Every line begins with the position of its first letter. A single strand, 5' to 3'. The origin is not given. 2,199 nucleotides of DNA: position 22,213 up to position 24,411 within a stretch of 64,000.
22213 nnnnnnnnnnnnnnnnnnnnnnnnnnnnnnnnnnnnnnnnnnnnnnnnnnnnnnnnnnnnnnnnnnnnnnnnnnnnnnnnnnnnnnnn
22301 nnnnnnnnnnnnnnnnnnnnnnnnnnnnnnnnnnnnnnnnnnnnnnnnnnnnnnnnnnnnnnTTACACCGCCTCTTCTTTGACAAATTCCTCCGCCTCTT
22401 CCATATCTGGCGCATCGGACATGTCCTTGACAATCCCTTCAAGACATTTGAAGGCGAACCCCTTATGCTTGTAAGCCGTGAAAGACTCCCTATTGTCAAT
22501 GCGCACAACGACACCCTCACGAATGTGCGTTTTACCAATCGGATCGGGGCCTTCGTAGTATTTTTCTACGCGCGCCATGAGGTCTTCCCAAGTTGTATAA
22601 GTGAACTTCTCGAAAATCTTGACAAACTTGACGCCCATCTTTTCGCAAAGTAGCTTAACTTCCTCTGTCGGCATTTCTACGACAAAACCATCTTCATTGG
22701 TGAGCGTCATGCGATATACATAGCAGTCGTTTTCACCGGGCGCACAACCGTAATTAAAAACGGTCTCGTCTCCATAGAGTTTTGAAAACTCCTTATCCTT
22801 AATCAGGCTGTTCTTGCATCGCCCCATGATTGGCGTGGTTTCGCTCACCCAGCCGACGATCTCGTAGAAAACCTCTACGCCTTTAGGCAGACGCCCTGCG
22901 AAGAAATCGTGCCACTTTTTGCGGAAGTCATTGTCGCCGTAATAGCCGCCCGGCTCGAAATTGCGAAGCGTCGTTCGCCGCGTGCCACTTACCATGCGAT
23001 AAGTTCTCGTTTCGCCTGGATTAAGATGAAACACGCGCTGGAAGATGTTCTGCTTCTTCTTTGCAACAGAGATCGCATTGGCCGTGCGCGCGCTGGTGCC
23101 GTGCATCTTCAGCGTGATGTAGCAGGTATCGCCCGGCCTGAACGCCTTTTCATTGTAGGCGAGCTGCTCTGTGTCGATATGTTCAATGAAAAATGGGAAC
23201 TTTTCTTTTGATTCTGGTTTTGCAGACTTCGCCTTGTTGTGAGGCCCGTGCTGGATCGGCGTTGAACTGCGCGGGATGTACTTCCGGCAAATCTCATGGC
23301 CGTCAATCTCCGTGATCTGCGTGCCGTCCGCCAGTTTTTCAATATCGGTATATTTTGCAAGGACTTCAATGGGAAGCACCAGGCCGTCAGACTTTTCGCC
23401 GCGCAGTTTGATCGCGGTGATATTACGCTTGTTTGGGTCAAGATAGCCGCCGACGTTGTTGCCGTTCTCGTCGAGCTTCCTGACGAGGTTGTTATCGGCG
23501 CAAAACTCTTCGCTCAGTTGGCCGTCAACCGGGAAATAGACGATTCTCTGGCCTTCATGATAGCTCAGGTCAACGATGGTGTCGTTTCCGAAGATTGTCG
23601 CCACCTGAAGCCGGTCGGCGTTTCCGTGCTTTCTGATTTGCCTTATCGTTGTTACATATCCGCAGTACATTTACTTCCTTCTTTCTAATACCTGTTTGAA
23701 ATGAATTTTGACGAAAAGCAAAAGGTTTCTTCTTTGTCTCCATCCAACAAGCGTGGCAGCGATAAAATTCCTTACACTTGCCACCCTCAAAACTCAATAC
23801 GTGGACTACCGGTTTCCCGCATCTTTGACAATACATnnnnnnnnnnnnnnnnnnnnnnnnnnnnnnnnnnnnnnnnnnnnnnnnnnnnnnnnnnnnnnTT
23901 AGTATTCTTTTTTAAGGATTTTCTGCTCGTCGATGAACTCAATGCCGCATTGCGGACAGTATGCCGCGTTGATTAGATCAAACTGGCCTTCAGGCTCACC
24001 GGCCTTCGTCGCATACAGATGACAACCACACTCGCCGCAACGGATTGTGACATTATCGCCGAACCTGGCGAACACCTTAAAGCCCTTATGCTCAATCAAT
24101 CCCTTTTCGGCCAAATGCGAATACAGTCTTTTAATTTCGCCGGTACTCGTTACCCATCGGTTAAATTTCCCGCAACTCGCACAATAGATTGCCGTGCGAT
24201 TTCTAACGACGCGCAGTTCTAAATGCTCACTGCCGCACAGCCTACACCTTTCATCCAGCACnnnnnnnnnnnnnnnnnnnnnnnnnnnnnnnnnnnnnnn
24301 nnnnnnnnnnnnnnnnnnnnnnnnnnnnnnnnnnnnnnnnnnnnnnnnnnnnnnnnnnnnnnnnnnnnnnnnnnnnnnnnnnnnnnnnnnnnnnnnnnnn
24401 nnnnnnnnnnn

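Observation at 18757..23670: RNA repair pair (P-loop kinase-HD end-healing enzyme plus KxHG-type RNA ligase) encoded alongside a large tRNA set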

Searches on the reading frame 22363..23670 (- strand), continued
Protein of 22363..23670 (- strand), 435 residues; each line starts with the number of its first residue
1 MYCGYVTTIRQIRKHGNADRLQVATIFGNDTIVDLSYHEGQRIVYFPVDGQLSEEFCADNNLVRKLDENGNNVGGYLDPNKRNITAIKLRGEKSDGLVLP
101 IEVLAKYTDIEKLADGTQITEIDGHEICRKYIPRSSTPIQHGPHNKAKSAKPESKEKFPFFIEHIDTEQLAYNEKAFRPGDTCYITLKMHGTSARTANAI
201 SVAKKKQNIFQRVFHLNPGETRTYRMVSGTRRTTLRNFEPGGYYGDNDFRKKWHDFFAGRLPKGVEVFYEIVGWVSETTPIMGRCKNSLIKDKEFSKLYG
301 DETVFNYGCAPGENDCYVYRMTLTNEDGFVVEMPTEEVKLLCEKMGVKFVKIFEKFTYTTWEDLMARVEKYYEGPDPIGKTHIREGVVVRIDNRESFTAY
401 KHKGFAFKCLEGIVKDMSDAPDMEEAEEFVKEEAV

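Call 84: search_protein_families(library=pfam, proteins=[L036:7959-8357:+, L036:8485-9330:+, L036:11296-12066:+, L036:12307-13227:+, L036:13279-14277:+, L036:14277-14870:+, L036:14867-16483:+, L001:6429-7316:+], max_evalue=0.001)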
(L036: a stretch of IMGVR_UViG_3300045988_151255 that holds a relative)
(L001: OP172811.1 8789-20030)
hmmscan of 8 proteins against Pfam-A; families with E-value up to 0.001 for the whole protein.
L036:7959-8357:+ (132 aa): 0 families

L036:8485-9330:+ (281 aa): 1 family
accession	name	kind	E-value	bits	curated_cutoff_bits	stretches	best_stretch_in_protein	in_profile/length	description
PF00149.33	Metallophos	-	1.5e-08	35.8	21.5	1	38-262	3-190/191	Calcineurin-like phosphoesterase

L036:11296-12066:+ (256 aa): 1 family
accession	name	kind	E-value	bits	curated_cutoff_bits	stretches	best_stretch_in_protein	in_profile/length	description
PF12843.12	QSregVF_b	-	3.5e-07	30.4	22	1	205-246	11-53/66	Putative quorum-sensing-regulated virulence factor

L036:12307-13227:+ (306 aa): 0 families

L036:13279-14277:+ (332 aa): 1 family
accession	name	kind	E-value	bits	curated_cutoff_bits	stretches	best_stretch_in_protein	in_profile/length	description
PF13479.12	AAA_24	-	3.6e-26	92.6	27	1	19-215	2-195/195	AAA domain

L036:14277-14870:+ (197 aa): 0 families

L036:14867-16483:+ (538 aa): 1 family
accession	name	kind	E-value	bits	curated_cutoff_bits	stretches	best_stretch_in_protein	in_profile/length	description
PF03796.21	DnaB_C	-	1.7e-11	44.4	27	1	208-403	14-186/255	DnaB-like helicase C terminal domain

L001:6429-7316:+ (295 aa): 1 family
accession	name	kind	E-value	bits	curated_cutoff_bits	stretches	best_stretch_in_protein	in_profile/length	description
PF10127.15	RlaP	-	1.7e-06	28.3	23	1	25-183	15-156/249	RNA repair pathway DNA polymerase beta family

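Call 86: fold_search(model_id=the predicted structure, library=pdb)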
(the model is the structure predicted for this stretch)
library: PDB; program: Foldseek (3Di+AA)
matches with E <= 10: 99; with E <= 0.001: 13
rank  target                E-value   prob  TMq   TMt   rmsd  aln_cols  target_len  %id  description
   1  6vt4                  8.0e-08  1.00  0.28  0.33  14.7       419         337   17  Naegleria gruberi RNA ligase R149A mutant apo (released 2020-04-08)
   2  6vte                  2.1e-07  1.00  0.28  0.34  14.5       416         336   16  Naegleria gruberi RNA Ligase K170M mutant with AMP and Mn (released 2020-04-08)
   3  5cot                  2.2e-07  1.00  0.27  0.32  15.1       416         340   16  Structure and mechanism of a eukaryal nick-sealing RNA ligase (released 2015-10-28)
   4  6vt9                  2.9e-07  1.00  0.27  0.32  14.5       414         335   14  Naegleria gruberi RNA ligase E227A mutant with ATP and Mn (released 2020-04-08)
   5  6vt1_A                3.9e-07  1.00  0.28  0.34  14.8       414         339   18  Naegleria gruberi RNA ligase D172A mutant apo (released 2020-04-08)
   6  5cou                  3.9e-07  1.00  0.27  0.32  15.1       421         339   17  Structure and mechanism of a eukaryal nick-sealing RNA ligase K170M+ATP (released 2015-10-28)
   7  6vtf_A                4.9e-07  1.00  0.28  0.34  14.0       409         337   17  Naegleria gruberi RNA ligase with PPi (released 2020-04-08)
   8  6vt8                  6.9e-07  1.00  0.27  0.33  14.7       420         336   18  Naegleria gruberi RNA ligase E312A mutant with AMP and Mn (released 2020-04-08)
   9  6vt5                  1.0e-06  1.00  0.26  0.32  15.1       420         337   16  Naegleria gruberi RNA ligase R4a K121A mutant apo (released 2020-04-08)
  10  6vt0                  1.4e-06  1.00  0.26  0.32  14.3       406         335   16  Naegleria gruberi RNA ligase K170A mutant apo (released 2020-04-08)
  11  6vtd                  1.4e-06  1.00  0.27  0.33  14.6       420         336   16  Naegleria gruberi RNA ligase R149A mutant with ATP and Mn (released 2020-04-08)
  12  6vt3                  2.1e-06  1.00  0.27  0.33  14.2       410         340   15  Naegleria gruberi RNA ligase K326A mutant apo (released 2020-04-08)
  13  6vtg_A                1.4e-05  1.00  0.26  0.31  14.4       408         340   17  Naegleria gruberi RNA ligase E227A mutant apo (released 2020-04-08)
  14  2hvr_B                4.5e-02  0.60  0.14  0.18  14.1       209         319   12  Structure of T4 RNA Ligase 2 with Nicked 5'-Adenylated nucleic acid duplex containing a 3'-deoxyribonucleotide at the  (released 2006-10-17)
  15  2hvr_A                4.7e-02  0.69  0.17  0.21  10.8       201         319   13  Structure of T4 RNA Ligase 2 with Nicked 5'-Adenylated nucleic acid duplex containing a 3'-deoxyribonucleotide at the  (released 2006-10-17)
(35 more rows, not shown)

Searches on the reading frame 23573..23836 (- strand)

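Call 70: search_protein_families(library=pfam, proteins=[window:23573-23836:-], max_evalue=1)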
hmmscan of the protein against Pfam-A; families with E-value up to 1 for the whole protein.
seq(88 aa): 4 families
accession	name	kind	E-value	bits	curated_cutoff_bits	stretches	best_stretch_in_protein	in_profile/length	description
PF10621.14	FpoO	-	0.13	13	25.2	1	15-70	52-106/110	F420H2 dehydrogenase subunit FpoO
PF23451.1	Zn_ribbon_PaaD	-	0.14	12.3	27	1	3-30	17-45/53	PaaD zinc beta ribbon domain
PF24445.1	DUF7564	-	0.26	12.1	32.2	1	3-37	8-39/76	Family of unknown function (DUF7564)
PF18912.6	DZR_2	-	0.63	10.4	27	0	2-12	38-48/56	Double zinc ribbon domain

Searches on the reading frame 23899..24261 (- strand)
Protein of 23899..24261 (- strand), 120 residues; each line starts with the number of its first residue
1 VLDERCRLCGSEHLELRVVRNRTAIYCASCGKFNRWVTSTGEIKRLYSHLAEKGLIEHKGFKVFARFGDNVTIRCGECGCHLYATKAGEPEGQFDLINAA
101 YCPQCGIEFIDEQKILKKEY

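Call 4: search_protein_families(library=pfam, proteins=[window:23899-24261:-], max_evalue=0.01)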
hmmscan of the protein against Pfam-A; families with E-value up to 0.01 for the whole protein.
window:23899-24261:- (120 aa): 4 families
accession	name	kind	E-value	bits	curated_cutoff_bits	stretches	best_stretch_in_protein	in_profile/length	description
PF14354.12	Lar_restr_allev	-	0.00033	21.3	28.6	0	6-45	6-45/58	Restriction alleviation protein Lar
PF09723.15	Zn_ribbon_8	-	0.00045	20.6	34.4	0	5-32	7-34/41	Zinc ribbon domain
PF24042.1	DUF7351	-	0.0053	17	31.2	0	3-108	1-103/177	Domain of unknown function (DUF7351)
PF12760.12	Zn_ribbon_IS1595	-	0.0072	16.7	25.4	0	5-32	20-45/46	Transposase zinc-ribbon domain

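Call 5: search_protein_families(library=phrogs, proteins=[window:23899-24261:-], max_evalue=0.001)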
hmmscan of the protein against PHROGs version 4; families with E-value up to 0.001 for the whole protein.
window:23899-24261:- (120 aa): 1 family
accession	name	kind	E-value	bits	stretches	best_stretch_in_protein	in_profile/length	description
phrog_5516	-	unknown function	7.8e-06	26.9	0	2-39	3-46/90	-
